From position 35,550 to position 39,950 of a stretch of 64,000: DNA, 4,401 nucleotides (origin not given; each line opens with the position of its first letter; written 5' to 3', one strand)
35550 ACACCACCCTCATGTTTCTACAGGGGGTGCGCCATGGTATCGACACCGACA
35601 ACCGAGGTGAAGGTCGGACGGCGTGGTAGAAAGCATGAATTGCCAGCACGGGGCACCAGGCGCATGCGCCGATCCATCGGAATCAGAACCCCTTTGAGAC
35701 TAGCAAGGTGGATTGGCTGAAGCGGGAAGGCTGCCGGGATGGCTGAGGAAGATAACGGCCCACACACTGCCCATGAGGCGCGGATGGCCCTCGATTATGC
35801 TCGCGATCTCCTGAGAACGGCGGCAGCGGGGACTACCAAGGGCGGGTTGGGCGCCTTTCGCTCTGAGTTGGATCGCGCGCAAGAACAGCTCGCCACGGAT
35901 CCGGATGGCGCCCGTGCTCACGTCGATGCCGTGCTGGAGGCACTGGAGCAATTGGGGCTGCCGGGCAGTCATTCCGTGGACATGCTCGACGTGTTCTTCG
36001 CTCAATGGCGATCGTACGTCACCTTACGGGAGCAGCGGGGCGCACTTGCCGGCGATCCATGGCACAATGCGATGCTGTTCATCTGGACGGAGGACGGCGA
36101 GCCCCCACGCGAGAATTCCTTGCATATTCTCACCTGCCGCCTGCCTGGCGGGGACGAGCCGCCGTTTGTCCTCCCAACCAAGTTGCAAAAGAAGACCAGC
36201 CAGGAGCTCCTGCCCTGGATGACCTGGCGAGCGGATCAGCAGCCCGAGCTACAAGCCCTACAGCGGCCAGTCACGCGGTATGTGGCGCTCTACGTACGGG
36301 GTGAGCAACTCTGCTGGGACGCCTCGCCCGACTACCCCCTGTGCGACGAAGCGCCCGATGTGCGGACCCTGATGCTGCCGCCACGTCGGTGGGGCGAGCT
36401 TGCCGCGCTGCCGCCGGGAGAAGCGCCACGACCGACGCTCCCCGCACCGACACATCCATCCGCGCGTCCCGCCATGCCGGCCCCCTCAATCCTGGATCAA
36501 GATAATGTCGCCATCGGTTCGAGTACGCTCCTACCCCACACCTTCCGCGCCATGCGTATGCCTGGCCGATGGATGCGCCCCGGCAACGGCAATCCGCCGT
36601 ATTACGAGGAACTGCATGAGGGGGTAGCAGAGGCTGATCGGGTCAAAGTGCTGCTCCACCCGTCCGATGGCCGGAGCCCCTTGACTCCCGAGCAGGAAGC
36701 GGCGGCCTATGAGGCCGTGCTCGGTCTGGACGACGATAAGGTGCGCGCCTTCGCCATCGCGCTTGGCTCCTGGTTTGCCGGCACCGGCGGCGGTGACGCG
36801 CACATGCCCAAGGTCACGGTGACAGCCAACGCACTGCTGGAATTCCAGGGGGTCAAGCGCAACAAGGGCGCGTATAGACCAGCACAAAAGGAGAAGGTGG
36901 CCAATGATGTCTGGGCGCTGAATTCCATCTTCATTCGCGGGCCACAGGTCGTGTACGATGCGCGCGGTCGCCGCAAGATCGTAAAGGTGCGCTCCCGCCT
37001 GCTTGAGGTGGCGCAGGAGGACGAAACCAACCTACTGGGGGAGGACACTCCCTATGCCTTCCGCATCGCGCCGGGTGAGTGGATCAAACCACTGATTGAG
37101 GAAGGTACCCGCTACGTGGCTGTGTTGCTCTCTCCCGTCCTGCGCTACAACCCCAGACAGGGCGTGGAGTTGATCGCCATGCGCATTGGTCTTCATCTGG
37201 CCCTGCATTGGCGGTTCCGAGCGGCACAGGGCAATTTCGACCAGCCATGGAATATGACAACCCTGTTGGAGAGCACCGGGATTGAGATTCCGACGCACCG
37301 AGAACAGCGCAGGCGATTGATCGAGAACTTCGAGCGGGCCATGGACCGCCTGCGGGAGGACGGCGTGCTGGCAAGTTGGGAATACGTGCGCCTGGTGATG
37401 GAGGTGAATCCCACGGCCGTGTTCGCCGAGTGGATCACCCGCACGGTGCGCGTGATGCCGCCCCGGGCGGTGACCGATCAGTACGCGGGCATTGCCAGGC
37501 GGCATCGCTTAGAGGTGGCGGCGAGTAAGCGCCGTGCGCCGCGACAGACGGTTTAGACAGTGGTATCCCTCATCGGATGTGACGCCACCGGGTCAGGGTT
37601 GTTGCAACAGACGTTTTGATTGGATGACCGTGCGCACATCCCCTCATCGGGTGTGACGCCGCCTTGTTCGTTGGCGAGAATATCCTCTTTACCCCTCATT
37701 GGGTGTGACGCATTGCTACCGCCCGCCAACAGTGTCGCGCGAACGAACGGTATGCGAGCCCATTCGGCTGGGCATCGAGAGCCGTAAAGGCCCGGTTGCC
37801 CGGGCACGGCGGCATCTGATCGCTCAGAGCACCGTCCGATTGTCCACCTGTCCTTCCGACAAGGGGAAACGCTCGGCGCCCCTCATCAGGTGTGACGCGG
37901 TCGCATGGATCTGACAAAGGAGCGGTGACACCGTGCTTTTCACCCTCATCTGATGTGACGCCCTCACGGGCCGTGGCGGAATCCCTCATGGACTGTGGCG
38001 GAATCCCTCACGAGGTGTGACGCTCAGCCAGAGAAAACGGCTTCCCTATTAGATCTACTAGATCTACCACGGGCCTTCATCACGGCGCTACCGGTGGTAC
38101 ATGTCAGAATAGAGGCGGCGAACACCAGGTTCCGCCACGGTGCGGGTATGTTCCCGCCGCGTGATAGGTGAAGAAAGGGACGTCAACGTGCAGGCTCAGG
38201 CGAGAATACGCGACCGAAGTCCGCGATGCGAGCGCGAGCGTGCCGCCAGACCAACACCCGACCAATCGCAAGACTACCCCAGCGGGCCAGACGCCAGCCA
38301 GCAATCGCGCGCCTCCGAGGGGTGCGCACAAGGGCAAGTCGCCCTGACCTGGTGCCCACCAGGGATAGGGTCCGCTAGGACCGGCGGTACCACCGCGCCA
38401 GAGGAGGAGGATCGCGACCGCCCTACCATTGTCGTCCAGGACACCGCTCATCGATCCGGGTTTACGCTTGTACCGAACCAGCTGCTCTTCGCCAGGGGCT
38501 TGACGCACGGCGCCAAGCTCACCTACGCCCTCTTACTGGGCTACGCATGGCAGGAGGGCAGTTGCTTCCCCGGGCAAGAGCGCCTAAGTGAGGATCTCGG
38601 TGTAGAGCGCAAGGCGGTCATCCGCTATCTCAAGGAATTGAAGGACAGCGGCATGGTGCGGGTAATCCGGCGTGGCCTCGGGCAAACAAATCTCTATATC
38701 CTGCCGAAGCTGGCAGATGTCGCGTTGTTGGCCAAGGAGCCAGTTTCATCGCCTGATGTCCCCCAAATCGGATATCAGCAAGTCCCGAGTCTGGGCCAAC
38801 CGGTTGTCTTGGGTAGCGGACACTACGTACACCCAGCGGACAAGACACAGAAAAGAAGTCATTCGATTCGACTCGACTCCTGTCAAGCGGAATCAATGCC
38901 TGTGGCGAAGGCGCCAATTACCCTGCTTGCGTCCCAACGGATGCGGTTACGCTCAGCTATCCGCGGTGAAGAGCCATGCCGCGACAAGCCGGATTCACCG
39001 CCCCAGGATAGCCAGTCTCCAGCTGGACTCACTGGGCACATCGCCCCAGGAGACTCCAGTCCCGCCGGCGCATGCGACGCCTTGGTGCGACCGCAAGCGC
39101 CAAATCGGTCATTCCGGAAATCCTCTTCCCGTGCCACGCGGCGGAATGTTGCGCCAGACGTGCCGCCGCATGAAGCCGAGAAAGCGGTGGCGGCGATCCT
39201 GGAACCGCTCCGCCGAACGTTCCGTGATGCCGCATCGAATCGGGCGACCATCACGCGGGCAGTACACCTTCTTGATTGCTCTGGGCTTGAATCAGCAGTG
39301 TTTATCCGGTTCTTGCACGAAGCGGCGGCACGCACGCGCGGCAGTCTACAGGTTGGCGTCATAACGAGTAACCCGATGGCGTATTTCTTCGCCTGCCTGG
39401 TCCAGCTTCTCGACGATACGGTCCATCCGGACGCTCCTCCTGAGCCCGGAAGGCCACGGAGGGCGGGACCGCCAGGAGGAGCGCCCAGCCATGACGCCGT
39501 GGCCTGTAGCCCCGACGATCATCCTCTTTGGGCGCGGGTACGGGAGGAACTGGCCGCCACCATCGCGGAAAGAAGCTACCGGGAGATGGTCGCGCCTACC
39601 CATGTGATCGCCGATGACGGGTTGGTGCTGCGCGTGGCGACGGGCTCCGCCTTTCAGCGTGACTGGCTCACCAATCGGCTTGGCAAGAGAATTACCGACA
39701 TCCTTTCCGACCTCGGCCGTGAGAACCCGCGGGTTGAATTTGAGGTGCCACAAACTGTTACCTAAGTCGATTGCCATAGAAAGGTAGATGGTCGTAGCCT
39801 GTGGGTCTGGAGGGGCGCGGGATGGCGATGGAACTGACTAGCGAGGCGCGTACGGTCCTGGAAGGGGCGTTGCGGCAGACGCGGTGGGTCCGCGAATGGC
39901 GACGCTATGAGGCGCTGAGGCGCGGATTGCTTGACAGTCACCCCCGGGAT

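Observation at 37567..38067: Iteron-like array with phased copies, an AT-rich GATC tandem repeat and a near-DnaA box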

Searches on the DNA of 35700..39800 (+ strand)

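Call 8: search_dna_similar(query=window:35700-39800:+, collection=plasmids, mode=near)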
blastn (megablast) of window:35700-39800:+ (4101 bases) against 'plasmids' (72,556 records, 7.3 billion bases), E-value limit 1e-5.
No match.

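Call 9: search_dna_similar(query=window:35700-39800:+, collection=phages, mode=near)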
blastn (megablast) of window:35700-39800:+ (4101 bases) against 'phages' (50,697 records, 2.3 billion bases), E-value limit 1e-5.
No match.

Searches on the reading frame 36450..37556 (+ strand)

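Call 75: search_protein_families(library=pfam, proteins=[window:36450-37556:+], max_evalue=1)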
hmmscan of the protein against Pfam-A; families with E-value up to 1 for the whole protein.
window:36450-37556:+ (368 aa): 1 family
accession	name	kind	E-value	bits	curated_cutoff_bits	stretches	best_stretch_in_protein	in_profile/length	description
PF06889.16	DUF1266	-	0.058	14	27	1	283-330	68-104/175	Protein of unknown function (DUF1266)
